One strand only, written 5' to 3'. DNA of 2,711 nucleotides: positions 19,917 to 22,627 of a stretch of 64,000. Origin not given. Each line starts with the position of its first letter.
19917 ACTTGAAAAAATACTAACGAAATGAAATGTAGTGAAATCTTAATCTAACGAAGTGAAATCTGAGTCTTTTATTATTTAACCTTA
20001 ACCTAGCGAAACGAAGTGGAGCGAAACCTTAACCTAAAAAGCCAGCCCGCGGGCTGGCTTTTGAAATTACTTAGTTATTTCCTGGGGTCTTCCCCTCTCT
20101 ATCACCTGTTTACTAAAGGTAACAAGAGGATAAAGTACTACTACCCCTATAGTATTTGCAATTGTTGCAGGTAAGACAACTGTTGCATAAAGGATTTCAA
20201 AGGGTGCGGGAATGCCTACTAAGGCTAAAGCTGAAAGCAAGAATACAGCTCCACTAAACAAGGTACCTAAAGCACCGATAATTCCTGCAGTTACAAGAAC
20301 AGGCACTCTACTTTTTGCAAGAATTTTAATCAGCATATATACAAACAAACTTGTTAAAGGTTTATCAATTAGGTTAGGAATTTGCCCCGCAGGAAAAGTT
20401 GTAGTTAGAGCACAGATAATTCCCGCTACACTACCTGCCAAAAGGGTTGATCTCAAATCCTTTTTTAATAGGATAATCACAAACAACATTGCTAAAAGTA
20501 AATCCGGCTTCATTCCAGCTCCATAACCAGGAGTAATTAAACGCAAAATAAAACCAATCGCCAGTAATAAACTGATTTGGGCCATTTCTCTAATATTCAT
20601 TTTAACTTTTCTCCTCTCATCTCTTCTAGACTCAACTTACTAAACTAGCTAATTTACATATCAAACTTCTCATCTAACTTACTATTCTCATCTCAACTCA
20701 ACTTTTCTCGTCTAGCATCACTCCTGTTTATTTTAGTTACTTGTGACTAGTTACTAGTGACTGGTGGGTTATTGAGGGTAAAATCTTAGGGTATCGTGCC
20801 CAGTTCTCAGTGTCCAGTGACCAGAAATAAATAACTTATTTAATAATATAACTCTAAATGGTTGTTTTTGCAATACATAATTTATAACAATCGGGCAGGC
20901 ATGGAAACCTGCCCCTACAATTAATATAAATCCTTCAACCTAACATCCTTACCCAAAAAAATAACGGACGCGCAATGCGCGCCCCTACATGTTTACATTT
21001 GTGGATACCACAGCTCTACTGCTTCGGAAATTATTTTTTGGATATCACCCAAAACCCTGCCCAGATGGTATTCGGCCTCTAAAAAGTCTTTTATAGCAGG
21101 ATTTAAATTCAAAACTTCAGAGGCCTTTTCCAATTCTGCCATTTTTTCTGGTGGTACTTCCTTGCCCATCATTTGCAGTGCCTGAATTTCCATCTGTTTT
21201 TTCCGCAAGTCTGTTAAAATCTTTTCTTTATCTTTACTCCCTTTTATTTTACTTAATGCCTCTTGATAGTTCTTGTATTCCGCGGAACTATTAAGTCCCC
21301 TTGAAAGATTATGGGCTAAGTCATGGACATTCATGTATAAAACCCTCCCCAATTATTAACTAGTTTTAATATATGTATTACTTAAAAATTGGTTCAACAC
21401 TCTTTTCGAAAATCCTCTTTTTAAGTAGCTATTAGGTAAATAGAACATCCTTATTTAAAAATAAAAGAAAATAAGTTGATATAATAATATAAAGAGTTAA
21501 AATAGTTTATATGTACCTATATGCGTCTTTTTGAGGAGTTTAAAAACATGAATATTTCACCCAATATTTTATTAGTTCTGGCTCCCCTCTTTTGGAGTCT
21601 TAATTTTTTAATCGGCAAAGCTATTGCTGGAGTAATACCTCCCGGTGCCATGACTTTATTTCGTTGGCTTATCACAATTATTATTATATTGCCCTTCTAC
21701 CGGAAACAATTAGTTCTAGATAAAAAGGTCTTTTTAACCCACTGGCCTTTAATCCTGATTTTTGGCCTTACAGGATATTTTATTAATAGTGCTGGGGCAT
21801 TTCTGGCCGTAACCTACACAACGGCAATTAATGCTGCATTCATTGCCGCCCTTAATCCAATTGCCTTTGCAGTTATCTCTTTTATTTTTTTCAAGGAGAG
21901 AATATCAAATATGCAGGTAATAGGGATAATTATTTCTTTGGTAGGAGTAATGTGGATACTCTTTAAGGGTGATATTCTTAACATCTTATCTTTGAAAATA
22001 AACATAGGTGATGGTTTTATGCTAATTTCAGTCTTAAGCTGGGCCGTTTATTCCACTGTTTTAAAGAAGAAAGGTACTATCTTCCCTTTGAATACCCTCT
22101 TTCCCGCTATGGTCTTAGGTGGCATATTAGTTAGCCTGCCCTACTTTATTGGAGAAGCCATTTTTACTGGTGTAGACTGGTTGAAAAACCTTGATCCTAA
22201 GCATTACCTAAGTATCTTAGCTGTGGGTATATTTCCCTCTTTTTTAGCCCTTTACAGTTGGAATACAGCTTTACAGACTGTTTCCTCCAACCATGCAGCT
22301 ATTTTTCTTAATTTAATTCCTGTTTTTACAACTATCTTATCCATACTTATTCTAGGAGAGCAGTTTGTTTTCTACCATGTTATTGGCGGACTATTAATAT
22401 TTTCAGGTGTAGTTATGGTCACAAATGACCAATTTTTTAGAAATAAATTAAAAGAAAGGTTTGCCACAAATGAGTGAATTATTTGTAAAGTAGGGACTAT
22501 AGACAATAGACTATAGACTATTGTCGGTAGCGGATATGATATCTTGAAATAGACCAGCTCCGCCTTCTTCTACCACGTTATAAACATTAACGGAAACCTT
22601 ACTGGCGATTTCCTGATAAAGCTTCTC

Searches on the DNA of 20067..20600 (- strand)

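Call 35: search_rna_families(sources=[L022, L024, L025, L029, L030, L032, L033, L038, L039, L040, L046, L050], threshold=gathering)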
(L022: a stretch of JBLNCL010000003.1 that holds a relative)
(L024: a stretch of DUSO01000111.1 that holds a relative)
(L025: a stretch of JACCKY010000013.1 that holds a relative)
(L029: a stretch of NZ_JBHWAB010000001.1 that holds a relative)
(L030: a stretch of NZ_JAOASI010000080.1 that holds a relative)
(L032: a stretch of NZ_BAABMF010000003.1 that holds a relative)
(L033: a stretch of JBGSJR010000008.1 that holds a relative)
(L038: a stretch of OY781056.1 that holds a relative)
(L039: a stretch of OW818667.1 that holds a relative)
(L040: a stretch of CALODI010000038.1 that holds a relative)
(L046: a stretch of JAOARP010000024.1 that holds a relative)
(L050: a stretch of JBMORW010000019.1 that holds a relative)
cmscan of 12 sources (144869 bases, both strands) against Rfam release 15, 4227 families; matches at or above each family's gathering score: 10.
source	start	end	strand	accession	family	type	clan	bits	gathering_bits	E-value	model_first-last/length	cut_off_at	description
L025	5611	5872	+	RF00230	T-box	Cis-reg; leader;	-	140.5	93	6.4e-31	1-219/219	no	T-box leader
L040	5622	5881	+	RF00230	T-box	Cis-reg; leader;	-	130.6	93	2.2e-28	1-219/219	no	T-box leader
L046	5624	5878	+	RF00230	T-box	Cis-reg; leader;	-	125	93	6.1e-27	1-219/219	no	T-box leader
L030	5516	5775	+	RF00230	T-box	Cis-reg; leader;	-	123.7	93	1.4e-26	1-219/219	no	T-box leader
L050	5604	5857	+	RF00230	T-box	Cis-reg; leader;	-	122.3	93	3e-26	1-219/219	no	T-box leader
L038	5567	5802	+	RF00230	T-box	Cis-reg; leader;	-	121.7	93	4.3e-26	1-219/219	no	T-box leader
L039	5610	5858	+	RF00230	T-box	Cis-reg; leader;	-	112.6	93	9.7e-24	1-219/219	no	T-box leader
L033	5613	5858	+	RF00230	T-box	Cis-reg; leader;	-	111.7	93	1.6e-23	1-219/219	no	T-box leader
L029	5593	5836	+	RF00230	T-box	Cis-reg; leader;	-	109.3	93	7e-23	1-219/219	no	T-box leader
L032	5601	5862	+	RF00230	T-box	Cis-reg; leader;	-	108.5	93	1.1e-22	1-219/219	no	T-box leader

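Call 36: search_rna_families(sources=[L003, L004, L005, L006, L007, L008, L009, L010, L012, L013, L014, L015, L084], threshold=gathering)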
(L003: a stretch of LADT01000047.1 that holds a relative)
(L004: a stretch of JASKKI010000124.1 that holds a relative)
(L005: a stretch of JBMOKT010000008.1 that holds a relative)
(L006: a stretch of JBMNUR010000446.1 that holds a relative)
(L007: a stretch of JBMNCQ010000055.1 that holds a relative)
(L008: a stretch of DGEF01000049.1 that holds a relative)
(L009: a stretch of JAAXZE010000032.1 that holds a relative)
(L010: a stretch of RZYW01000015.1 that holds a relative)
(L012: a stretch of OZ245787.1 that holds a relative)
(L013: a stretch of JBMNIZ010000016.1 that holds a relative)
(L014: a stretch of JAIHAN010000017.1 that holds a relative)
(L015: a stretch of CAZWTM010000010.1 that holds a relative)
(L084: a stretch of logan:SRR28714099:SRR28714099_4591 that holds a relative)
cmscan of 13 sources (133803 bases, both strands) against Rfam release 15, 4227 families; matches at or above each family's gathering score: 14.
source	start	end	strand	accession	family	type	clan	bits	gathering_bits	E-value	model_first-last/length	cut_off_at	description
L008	6644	6907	+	RF00230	T-box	Cis-reg; leader;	-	143.4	93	1e-31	1-219/219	no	T-box leader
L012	8956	9144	+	RF00174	Cobalamin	Cis-reg; riboswitch;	CL00101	103.7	31.5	1.5e-24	1-189/189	no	Cobalamin riboswitch aptamer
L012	8449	8632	+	RF00174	Cobalamin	Cis-reg; riboswitch;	CL00101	96.4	31.5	1.9e-22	1-189/189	no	Cobalamin riboswitch aptamer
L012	6544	6727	+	RF00174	Cobalamin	Cis-reg; riboswitch;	CL00101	94.6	31.5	6e-22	1-189/189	no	Cobalamin riboswitch aptamer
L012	8726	8911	+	RF00174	Cobalamin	Cis-reg; riboswitch;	CL00101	78.4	31.5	2.6e-17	1-189/189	no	Cobalamin riboswitch aptamer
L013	8857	8928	+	RF00005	tRNA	Gene; tRNA;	CL00001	74.2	29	4.5e-14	1-71/71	no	tRNA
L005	7624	7731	-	RF00059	TPP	Cis-reg; riboswitch;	-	74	54.3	2.2e-12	1-105/105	no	TPP riboswitch aptamer (THI element)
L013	8772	8844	+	RF00005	tRNA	Gene; tRNA;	CL00001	71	29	3.6e-13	1-71/71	no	tRNA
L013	8648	8721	+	RF00005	tRNA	Gene; tRNA;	CL00001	69.7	29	7.9e-13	1-71/71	no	tRNA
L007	8528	8635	-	RF00059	TPP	Cis-reg; riboswitch;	-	66.6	54.3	1.4e-10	1-105/105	no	TPP riboswitch aptamer (THI element)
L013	8948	9019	+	RF00005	tRNA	Gene; tRNA;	CL00001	65.7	29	1e-11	1-71/71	no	tRNA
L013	8566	8638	+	RF00005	tRNA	Gene; tRNA;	CL00001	57.4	29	1.9e-09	1-71/71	no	tRNA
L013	9034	9121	+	RF00005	tRNA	Gene; tRNA;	CL00001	53.9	29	1.8e-08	1-71/71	no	tRNA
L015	614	770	-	RF01731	TwoAYGGAY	Cis-reg;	CL00106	44.5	43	0.0014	1-168/168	no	TwoAYGGAY RNA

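Call 47: search_rna_families(sources=[L025, L040, L008], threshold=gathering, show_alignments=3)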
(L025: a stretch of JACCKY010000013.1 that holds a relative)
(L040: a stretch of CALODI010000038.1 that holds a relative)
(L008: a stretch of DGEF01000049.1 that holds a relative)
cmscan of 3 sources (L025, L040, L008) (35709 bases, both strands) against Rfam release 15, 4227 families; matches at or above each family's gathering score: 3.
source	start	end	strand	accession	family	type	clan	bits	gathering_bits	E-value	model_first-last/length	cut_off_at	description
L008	6644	6907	+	RF00230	T-box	Cis-reg; leader;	-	143.4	93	2.8e-32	1-219/219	no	T-box leader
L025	5611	5872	+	RF00230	T-box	Cis-reg; leader;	-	140.5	93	1.6e-31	1-219/219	no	T-box leader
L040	5622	5881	+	RF00230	T-box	Cis-reg; leader;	-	130.6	93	5.5e-29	1-219/219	no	T-box leader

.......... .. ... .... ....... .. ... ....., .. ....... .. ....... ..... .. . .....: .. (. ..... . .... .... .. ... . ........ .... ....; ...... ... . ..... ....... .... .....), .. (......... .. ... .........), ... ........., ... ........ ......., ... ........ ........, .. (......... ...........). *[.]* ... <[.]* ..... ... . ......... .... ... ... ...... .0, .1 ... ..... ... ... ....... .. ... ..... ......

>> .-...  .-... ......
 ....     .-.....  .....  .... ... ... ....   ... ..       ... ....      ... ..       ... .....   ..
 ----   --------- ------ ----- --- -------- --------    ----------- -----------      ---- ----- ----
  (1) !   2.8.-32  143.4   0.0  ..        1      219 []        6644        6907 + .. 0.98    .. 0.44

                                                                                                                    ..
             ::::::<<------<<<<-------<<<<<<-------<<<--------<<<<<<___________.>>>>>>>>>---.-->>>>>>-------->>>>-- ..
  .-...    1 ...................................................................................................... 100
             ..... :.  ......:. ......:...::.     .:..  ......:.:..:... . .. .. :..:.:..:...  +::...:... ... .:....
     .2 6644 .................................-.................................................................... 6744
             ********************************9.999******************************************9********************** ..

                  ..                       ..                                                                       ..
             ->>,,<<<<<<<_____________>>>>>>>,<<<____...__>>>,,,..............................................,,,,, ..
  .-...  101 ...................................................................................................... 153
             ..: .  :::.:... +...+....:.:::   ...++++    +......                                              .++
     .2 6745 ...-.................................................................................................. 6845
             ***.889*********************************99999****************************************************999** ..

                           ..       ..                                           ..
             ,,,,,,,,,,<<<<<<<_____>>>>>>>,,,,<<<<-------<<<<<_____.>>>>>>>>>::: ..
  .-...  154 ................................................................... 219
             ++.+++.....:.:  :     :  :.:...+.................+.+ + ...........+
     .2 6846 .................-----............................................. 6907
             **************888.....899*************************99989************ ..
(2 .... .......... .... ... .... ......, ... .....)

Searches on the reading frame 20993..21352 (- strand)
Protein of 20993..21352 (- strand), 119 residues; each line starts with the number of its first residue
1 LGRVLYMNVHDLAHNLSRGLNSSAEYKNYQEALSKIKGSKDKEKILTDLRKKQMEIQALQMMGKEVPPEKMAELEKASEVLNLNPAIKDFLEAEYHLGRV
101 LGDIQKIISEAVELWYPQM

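Call 3: search_protein_families(library=pfam, proteins=[window:20993-21352:-], max_evalue=0.01)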
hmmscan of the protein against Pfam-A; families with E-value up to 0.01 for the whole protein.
window:20993-21352:- (119 aa): 1 family
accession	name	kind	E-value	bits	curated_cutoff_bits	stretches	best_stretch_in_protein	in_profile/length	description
PF06133.16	Com_YlbF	-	7.6e-25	87.9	23.9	1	9-113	1-105/105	Control of competence regulator ComK, YlbF/YmcA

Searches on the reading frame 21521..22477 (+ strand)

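Call 3: search_protein_families(library=pfam, proteins=[window:21521-22477:+], max_evalue=0.01)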
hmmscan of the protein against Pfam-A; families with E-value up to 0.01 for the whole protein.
window:21521-22477:+ (318 aa): 2 families
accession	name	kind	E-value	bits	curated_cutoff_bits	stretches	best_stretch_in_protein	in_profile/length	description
PF00892.27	EamA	-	9.9e-43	146.1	28.2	2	162-301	2-134/135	EamA-like transporter family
PF03151.22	TPT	-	5.3e-07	29.7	30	1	195-301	31-136/291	Triose-phosphate Transporter family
